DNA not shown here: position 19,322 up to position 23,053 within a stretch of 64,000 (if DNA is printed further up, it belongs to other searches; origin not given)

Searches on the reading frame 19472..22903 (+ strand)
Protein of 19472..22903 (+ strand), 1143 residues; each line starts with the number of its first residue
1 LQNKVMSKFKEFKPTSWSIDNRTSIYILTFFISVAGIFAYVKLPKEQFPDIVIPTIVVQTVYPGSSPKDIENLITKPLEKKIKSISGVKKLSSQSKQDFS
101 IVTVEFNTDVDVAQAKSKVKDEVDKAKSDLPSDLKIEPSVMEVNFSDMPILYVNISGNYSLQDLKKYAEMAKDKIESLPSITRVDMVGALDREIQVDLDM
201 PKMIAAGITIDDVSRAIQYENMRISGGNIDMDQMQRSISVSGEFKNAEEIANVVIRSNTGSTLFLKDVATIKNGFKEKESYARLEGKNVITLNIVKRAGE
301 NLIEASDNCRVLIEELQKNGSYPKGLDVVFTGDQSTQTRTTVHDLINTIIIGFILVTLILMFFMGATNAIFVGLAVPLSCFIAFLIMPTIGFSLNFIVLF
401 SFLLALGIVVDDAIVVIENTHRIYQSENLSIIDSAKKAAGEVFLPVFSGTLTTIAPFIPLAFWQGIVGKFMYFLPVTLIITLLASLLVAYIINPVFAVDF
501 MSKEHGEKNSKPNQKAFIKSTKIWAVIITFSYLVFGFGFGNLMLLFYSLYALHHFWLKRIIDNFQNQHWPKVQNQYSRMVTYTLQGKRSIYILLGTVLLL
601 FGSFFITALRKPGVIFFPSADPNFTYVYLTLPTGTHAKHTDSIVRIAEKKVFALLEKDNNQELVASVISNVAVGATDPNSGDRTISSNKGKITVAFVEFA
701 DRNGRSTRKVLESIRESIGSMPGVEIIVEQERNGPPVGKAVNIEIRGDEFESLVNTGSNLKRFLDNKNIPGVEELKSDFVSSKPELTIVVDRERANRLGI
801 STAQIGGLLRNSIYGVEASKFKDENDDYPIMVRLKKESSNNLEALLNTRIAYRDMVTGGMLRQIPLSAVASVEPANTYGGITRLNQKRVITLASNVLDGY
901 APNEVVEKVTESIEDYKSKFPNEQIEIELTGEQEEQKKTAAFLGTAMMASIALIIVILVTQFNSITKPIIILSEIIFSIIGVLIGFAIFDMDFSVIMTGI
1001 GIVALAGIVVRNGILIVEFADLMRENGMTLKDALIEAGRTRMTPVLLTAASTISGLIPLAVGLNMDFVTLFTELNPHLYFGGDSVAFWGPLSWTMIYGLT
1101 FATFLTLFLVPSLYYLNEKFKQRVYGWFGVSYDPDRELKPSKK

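Call 15: search_protein_families(library=pfam, proteins=[window:19472-22903:+], max_evalue=0.001)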
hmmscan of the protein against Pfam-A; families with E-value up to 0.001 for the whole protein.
window:19472-22903:+ (1143 aa): 1 family
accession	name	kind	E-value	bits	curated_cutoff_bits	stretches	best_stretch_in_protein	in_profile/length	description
PF00873.25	ACR_tran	-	7.9e-186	620.2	28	2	16-521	3-506/1021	AcrB/AcrD/AcrF family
